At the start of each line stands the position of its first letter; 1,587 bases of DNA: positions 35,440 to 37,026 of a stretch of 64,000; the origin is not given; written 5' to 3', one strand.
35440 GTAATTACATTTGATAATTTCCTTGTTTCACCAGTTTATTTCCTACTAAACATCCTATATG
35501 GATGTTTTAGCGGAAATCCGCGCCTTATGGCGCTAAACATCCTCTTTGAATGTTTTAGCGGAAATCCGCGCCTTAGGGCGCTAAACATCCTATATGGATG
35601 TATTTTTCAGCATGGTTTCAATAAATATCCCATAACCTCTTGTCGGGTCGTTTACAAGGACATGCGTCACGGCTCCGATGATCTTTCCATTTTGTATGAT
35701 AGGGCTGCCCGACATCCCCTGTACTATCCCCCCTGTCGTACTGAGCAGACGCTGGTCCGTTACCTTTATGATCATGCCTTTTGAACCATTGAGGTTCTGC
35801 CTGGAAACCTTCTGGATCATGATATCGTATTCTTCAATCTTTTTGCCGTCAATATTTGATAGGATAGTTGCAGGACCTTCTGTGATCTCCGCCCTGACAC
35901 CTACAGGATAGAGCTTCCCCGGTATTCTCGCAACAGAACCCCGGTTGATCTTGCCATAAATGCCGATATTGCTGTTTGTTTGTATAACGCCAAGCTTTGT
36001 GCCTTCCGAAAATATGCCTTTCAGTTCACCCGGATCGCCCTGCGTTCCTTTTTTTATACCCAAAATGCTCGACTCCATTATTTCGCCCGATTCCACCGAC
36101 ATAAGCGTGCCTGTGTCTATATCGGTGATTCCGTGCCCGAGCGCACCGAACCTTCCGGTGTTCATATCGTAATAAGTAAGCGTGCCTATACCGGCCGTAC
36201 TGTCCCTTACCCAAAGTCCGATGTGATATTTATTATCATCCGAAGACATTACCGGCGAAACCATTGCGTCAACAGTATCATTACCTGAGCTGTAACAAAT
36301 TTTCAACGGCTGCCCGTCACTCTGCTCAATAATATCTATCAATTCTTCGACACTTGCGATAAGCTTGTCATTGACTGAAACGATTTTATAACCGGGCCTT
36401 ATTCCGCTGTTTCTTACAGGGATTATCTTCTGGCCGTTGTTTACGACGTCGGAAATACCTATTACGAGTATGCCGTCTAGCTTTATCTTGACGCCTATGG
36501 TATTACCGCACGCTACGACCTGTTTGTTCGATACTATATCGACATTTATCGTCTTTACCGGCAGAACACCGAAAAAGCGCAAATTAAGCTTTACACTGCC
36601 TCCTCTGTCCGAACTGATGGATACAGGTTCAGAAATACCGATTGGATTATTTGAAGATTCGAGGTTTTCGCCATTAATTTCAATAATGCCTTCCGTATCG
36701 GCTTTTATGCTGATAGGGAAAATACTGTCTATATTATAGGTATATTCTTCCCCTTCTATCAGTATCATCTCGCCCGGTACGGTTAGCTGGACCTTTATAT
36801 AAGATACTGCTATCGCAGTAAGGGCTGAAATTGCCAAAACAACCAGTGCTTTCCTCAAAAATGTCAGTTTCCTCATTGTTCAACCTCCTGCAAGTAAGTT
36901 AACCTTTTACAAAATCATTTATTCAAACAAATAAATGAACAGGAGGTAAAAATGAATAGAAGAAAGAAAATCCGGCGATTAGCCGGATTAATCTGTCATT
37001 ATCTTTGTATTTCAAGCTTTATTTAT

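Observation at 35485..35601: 48-bp tandem array of alternating hairpins bridging the spoIVB stop codon and the spo0A upstream region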

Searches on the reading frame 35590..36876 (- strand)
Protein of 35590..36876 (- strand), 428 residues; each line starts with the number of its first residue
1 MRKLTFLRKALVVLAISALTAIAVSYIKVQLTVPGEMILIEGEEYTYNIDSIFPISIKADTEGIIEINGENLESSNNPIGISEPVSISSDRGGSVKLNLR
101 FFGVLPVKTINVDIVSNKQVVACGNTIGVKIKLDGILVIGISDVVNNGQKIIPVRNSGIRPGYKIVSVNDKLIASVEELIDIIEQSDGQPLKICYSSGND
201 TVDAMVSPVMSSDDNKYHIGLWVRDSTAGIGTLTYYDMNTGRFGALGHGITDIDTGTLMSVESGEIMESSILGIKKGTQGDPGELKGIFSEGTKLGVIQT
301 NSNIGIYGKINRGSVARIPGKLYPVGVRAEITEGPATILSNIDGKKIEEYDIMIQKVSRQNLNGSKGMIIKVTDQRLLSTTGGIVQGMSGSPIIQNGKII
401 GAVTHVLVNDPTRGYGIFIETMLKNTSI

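Call 11: find_encoding_contigs(protein=window:35590-36876:-, flank=3000, max_places=10)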
Protein window:35590-36876:- (428 aa): 4 contigs read that carry it; 2 places shown.
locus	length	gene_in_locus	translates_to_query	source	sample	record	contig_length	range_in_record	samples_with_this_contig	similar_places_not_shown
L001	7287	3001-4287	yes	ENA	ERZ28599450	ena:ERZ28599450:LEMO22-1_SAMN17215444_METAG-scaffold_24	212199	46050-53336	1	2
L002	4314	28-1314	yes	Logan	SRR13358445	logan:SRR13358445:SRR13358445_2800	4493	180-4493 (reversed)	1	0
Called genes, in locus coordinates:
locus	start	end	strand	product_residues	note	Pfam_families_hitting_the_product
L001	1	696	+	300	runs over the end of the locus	PF01513:NAD_kinase, PF20143:NAD_kinase_C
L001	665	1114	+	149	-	PF01316:Arg_repressor, PF16902:FokI_D3 (weak), PF02863:Arg_repressor_C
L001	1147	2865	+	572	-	PF02463:SMC_N, PF13476:AAA_23 (faint)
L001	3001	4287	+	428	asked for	PF05580:Peptidase_S55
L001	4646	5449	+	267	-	PF00072:Response_reg, PF08769:Spo0A_C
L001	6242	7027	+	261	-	PF00561:Abhydrolase_1, PF12146:Hydrolase_4, PF12697:Abhydrolase_6 (weak)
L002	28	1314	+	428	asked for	PF05580:Peptidase_S55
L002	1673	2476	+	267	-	PF00072:Response_reg, PF08769:Spo0A_C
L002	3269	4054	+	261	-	PF00561:Abhydrolase_1, PF12146:Hydrolase_4, PF12697:Abhydrolase_6 (weak)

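Call 14: find_homologous_proteins(query=window:35590-36876:-, max_evalue=1e-30)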
Query window:35590-36876:- (428 aa): 8000 proteins with E <= 1e-30 among 8000 candidates; the best 120 are listed.
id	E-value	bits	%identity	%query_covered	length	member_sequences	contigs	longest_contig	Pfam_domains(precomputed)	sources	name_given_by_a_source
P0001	1.9e-256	869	93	100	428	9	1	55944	PF05580.19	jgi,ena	-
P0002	5.1e-246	834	90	100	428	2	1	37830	PF05580.19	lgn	-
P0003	7.9e-243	824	89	100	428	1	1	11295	PF05580.19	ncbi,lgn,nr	ncbi:MAG TPA: SpoIVB peptidase [Clostridia bacterium]|nr:SpoIVB peptidase [Clostridia bacterium]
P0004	7.7e-214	728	78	100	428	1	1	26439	PF05580.19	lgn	-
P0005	6.8e-211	719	77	100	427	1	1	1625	PF17820.8,PF05580.19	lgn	-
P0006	3.1e-210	717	76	100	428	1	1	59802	PF05580.19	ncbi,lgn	-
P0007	3.5e-209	713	75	100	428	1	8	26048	PF17820.8,PF05580.19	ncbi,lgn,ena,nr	ncbi:MAG: SpoIVB peptidase [Clostridiaceae bacterium]|nr:SpoIVB peptidase [Clostridiaceae bacterium]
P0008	4.4e-209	713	75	100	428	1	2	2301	PF17820.8,PF05580.19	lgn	-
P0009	1.0e-208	711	76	100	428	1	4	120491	PF14685.15,PF17820.8,PF05580.19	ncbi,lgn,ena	-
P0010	4.5e-208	709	76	100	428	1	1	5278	PF14685.15,PF17820.8,PF05580.19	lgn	-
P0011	6.4e-208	709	75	100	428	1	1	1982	PF13180.13,PF05580.19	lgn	-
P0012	1.9e-207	707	75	100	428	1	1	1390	PF17820.8,PF05580.19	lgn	-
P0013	2.2e-207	707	76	100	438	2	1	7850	PF17820.8,PF05580.19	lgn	-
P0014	2.3e-207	707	75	100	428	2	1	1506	PF17820.8,PF05580.19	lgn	-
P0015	2.3e-207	707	74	100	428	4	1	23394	PF17820.8,PF05580.19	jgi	-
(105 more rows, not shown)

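Call 15: find_encoding_contigs(protein=P0001, flank=3000, max_places=4)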
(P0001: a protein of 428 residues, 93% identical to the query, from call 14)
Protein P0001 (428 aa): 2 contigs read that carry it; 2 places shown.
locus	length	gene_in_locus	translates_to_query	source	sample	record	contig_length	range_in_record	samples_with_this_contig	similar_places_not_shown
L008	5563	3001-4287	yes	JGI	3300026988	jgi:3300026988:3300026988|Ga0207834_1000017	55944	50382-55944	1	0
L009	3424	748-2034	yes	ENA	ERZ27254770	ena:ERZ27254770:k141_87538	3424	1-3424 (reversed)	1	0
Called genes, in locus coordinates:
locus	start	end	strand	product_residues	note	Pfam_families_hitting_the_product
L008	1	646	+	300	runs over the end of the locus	PF01513:NAD_kinase, PF20143:NAD_kinase_C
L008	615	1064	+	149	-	PF01316:Arg_repressor, PF02863:Arg_repressor_C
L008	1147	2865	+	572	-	PF02463:SMC_N, PF13476:AAA_23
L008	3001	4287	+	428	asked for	PF05580:Peptidase_S55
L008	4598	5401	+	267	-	PF00072:Response_reg, PF08769:Spo0A_C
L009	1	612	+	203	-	?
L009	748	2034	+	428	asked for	PF05580:Peptidase_S55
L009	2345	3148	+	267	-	PF00072:Response_reg, PF08769:Spo0A_C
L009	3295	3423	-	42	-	?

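Call 16: find_encoding_contigs(protein=P0002, flank=3000, max_places=3)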
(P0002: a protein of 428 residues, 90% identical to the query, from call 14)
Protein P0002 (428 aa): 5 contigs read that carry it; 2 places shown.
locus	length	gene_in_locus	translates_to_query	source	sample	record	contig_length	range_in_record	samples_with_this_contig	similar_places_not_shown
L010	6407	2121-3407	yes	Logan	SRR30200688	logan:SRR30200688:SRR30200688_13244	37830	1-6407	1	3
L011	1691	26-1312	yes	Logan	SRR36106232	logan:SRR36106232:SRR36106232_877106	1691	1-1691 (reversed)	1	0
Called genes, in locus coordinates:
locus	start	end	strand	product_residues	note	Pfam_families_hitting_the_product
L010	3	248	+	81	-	?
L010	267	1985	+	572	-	PF02463:SMC_N, PF13476:AAA_23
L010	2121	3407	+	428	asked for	PF05580:Peptidase_S55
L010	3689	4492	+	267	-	PF00072:Response_reg, PF08769:Spo0A_C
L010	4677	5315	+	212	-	PF12838:Fer4_7 (weak), PF13187:Fer4_9 (weak), PF13484:Fer4_16 (faint)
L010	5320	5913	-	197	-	PF00376:MerR, PF13411:MerR_1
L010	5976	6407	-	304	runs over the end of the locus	PF00849:PseudoU_synth_2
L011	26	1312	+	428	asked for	PF05580:Peptidase_S55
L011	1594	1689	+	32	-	?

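Call 17: find_encoding_contigs(protein=P0003, flank=3000, max_places=3)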
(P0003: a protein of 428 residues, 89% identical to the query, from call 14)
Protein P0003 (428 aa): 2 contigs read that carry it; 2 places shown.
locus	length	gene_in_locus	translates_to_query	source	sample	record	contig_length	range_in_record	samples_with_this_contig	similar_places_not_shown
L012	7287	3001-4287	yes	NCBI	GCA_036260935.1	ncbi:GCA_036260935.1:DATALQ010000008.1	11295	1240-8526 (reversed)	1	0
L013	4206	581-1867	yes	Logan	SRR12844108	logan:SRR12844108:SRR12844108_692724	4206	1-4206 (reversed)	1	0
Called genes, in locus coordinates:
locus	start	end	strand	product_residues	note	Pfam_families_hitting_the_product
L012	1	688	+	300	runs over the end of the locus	PF01513:NAD_kinase, PF20143:NAD_kinase_C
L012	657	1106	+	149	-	PF01316:Arg_repressor, PF16902:FokI_D3 (faint), PF02863:Arg_repressor_C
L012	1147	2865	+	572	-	PF02463:SMC_N, PF13476:AAA_23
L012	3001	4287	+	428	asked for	PF05580:Peptidase_S55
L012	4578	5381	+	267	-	PF00072:Response_reg, PF08769:Spo0A_C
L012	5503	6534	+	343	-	PF00561:Abhydrolase_1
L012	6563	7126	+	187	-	PF13302:Acetyltransf_3, PF13523:Acetyltransf_8 (faint), PF00583:Acetyltransf_1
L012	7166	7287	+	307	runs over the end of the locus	PF25594:GldB_lipo (faint), PF10026:DUF2268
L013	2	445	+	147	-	?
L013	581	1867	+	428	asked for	PF05580:Peptidase_S55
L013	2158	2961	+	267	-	PF00072:Response_reg, PF08769:Spo0A_C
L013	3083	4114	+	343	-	PF00561:Abhydrolase_1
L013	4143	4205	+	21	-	?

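Call 18: find_encoding_contigs(protein=P0004, flank=3000, max_places=3)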
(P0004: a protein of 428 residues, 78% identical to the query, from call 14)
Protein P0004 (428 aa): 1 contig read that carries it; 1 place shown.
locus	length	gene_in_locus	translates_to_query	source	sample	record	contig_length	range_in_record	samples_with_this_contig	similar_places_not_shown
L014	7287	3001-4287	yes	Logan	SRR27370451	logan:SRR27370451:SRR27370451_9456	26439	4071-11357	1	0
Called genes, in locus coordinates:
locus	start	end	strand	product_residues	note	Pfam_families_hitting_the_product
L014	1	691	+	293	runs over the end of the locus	PF01513:NAD_kinase, PF20143:NAD_kinase_C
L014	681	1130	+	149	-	PF01316:Arg_repressor, PF02863:Arg_repressor_C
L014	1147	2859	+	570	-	PF02463:SMC_N, PF13476:AAA_23 (weak)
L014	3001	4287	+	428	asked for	PF05580:Peptidase_S55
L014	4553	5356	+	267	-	PF00072:Response_reg, PF08769:Spo0A_C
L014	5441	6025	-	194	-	PF00376:MerR (weak), PF13411:MerR_1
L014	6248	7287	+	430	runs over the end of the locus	PF06838:Met_gamma_lyase, PF01053:Cys_Met_Meta_PP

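Call 23: find_related_loci(query=window:35590-36876:-, collection=genome_contigs, flank=2500)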
Query window:35590-36876:- (428 aa) in genome_contigs; peptide patterns used: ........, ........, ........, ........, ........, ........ (x = any residue, [..] = any of these).
74 stretches matched a pattern; 23 encode a relative of the query (tblastn E <= 1e-3); 23 distinct loci.
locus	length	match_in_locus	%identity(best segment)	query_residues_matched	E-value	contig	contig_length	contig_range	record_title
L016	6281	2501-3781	94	1-428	0e+0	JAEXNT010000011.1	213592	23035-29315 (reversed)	MAG: Bacillota bacterium isolate OH_HBrB_109 k127_156884, whole genome shotgun sequence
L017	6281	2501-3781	93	1-428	0e+0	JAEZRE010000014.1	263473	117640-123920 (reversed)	MAG: Bacillota bacterium isolate OH_PBB_125 k127_141333, whole genome shotgun sequence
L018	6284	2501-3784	89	1-428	0e+0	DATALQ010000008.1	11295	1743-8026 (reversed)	MAG TPA_asm: Clostridia bacterium isolate SMAG_U6968 k141_676099, whole genome shotgun sequence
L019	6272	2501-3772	74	1-427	0e+0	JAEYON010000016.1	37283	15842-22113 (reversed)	MAG: Bacillota bacterium isolate OH_CBB_153 k127_1354123, whole genome shotgun sequence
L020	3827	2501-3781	73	1-427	0e+0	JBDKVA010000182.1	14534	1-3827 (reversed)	MAG: Clostridiaceae bacterium isolate 8_bin.75 c_000001586754, whole genome shotgun sequence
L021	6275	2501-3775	72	2-425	0e+0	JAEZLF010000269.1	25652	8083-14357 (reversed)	MAG: Bacillota bacterium isolate OH_CDB_60 k127_584344, whole genome shotgun sequence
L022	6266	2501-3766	53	8-427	1e-144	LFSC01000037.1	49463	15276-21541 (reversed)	MAG: Clostridiaceae bacterium DTU079 scaffold7742, whole genome shotgun sequence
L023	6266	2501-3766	52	8-427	2e-143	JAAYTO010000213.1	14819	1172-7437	MAG: Clostridium sp. isolate AS24abBPME_43 67858_AS24, whole genome shotgun sequence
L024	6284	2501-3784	74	1-428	0e+0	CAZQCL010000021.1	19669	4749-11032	MAG TPA_asm: uncultured Oscillospiraceae bacterium isolate binchicken_co39_235 genome assembly, contig: NODE_6732_length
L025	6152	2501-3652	42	26-424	4e-93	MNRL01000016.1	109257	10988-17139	MAG: Clostridium sp. CAG:354_28_25 Ley3_66761_scaffold_211, whole genome shotgun sequence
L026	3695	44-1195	42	26-424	4e-92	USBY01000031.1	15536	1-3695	uncultured Clostridium sp. isolate UMGS1570 genome assembly, contig: NODE_304_length_15536_cov_6.57374, whole genome sho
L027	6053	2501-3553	47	81-428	6e-92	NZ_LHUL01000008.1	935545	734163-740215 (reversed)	Clostridium botulinum strain ATCC 25763 contig_8, whole genome shotgun sequence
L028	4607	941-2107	38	1-425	9e-87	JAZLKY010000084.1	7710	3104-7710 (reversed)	MAG: Acutalibacteraceae bacterium isolate T1900044958_TA20190014.MAGScoT_cleanbin_000035 SGB_3888_k141_191384, whole gen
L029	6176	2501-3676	40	7-424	2e-84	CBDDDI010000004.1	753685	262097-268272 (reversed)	MAG: Oscillospiraceae bacterium isolate 5eb11732-8737-4bdf-b483-efbed3a00f11 genome assembly, contig: contig_4, whole ge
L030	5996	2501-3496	46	97-428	1e-83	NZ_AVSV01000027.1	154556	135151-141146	Clostridium sp. Ade.TY contig27, whole genome shotgun sequence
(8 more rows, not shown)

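Call 25: list_cluster_members(proteins=[P0001, P0002])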
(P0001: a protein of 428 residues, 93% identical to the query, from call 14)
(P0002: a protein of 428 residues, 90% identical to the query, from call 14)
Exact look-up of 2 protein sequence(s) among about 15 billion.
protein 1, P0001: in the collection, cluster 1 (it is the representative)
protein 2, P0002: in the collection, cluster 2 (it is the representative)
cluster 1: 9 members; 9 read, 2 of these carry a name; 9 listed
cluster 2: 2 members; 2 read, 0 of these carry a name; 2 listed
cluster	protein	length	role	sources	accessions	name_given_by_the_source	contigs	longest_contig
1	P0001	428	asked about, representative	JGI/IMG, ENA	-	-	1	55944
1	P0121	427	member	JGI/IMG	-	stage IV sporulation protein B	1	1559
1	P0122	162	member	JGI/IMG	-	stage IV sporulation protein B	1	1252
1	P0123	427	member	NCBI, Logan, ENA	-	-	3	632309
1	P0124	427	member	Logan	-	-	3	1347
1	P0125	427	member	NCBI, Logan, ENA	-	-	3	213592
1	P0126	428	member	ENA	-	-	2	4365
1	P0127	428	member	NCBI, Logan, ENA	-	-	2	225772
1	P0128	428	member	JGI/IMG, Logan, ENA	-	-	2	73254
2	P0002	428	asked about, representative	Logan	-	-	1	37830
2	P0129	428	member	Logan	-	-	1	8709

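Call 26: find_encoding_contigs(protein=P0123, flank=1500, max_places=4)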
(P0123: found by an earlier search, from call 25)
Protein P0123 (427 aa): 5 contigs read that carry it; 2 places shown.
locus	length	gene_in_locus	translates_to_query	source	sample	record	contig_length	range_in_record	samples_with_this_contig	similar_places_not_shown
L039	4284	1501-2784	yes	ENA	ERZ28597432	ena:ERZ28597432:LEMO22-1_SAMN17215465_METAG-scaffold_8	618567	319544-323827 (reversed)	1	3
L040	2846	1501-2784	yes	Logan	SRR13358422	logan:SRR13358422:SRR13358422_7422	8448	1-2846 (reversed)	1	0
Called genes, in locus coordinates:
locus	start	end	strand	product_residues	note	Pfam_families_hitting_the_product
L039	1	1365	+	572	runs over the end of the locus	PF02463:SMC_N, PF13476:AAA_23 (weak)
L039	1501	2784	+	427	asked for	PF05580:Peptidase_S55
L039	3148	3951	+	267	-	PF00072:Response_reg, PF08769:Spo0A_C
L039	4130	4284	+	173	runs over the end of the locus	-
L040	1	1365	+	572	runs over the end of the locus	PF02463:SMC_N, PF13476:AAA_23 (weak)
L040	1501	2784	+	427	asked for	PF05580:Peptidase_S55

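Call 27: find_encoding_contigs(protein=P0128, flank=1500, max_places=4)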
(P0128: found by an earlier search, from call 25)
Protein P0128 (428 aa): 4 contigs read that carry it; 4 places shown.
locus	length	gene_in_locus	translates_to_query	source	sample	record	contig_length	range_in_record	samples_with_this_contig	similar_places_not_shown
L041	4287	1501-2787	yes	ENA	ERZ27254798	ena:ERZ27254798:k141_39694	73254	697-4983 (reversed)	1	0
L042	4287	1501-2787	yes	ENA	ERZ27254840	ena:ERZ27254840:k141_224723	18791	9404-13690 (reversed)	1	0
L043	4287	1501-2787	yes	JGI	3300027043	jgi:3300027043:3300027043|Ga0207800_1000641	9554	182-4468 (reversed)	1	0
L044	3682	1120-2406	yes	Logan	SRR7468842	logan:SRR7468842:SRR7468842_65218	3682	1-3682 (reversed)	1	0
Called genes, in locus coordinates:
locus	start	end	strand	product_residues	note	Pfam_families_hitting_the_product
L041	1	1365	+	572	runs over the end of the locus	PF02463:SMC_N, PF13476:AAA_23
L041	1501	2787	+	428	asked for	PF05580:Peptidase_S55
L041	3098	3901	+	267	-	PF00072:Response_reg, PF08769:Spo0A_C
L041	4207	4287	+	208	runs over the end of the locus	-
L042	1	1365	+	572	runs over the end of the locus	PF02463:SMC_N, PF13476:AAA_23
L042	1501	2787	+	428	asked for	PF05580:Peptidase_S55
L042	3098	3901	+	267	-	PF00072:Response_reg, PF08769:Spo0A_C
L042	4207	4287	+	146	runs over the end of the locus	-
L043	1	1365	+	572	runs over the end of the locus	PF02463:SMC_N, PF13476:AAA_23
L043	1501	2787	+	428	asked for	PF05580:Peptidase_S55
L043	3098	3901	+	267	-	PF00072:Response_reg, PF08769:Spo0A_C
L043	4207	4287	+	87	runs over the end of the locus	?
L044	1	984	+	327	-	?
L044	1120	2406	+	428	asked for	PF05580:Peptidase_S55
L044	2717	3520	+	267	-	PF00072:Response_reg, PF08769:Spo0A_C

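Call 28: find_encoding_contigs(protein=P0127, flank=1500, max_places=4)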
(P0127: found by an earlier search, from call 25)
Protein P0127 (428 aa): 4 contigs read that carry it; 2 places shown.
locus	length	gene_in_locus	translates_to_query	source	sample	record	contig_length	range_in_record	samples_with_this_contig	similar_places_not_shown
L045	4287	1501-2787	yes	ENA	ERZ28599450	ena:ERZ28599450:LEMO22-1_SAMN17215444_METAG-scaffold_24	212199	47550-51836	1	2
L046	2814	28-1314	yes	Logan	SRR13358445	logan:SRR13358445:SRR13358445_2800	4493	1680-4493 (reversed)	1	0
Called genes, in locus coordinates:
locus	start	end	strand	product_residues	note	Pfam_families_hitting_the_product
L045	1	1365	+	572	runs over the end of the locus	PF02463:SMC_N, PF13476:AAA_23 (faint)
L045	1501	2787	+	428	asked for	PF05580:Peptidase_S55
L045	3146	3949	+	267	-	PF00072:Response_reg, PF08769:Spo0A_C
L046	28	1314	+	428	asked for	PF05580:Peptidase_S55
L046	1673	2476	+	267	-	PF00072:Response_reg, PF08769:Spo0A_C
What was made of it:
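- Tried and rejected: P0127 turned out to be the window's own protein (call 28).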

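Call 53: find_encoding_contigs(protein=P0121, flank=1500, max_places=3)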
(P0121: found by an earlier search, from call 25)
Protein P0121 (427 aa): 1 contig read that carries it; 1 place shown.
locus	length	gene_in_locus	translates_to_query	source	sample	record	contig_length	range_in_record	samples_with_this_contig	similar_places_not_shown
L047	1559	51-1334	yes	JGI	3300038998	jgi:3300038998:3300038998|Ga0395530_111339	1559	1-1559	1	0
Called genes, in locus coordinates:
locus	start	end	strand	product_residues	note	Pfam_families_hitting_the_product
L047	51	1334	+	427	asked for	PF05580:Peptidase_S55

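Call 54: find_encoding_contigs(protein=P0129, flank=1500, max_places=3)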
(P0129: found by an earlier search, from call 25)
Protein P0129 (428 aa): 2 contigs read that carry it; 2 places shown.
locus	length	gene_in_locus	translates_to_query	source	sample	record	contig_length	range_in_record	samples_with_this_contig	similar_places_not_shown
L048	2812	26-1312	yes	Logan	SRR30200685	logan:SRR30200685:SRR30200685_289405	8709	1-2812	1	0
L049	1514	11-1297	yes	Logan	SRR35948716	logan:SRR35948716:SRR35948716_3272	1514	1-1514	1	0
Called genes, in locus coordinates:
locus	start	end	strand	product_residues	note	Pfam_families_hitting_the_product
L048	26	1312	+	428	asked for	PF05580:Peptidase_S55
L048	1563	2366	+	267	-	PF00072:Response_reg, PF08769:Spo0A_C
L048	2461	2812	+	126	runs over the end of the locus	PF00383:dCMP_cyt_deam_1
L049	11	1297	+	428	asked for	PF05580:Peptidase_S55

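Call 57: search_protein_families(library=pfam, proteins=[window:35590-36876:-], max_evalue=0.01)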
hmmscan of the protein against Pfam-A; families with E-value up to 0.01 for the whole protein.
window:35590-36876:- (428 aa): 2 families
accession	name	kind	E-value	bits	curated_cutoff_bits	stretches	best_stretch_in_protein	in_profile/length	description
PF05580.18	Peptidase_S55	-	5.4e-87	291.7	25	1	215-423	1-210/210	SpoIVB peptidase S55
PF17820.7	PDZ_6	-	0.00047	20.3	27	1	157-191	14-48/54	PDZ domain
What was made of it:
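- The neighbours are NAD kinase, argR, recN, spoIVB, spo0A and a hydrolase, with no cas genes (calls 11, 57).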

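Call 70: find_encoding_contigs(protein=P0124, flank=1500, max_places=5)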
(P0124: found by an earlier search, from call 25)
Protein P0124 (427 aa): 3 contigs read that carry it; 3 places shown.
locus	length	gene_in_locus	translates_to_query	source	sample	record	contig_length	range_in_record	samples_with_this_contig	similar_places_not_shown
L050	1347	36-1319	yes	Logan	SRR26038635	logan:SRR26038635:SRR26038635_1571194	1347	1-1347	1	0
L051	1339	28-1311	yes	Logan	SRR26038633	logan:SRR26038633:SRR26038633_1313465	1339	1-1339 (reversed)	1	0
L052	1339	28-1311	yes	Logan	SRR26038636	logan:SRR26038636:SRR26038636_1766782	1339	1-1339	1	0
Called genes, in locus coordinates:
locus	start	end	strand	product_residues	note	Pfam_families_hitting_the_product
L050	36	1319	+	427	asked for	PF05580:Peptidase_S55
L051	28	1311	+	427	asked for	PF05580:Peptidase_S55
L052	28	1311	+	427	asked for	PF05580:Peptidase_S55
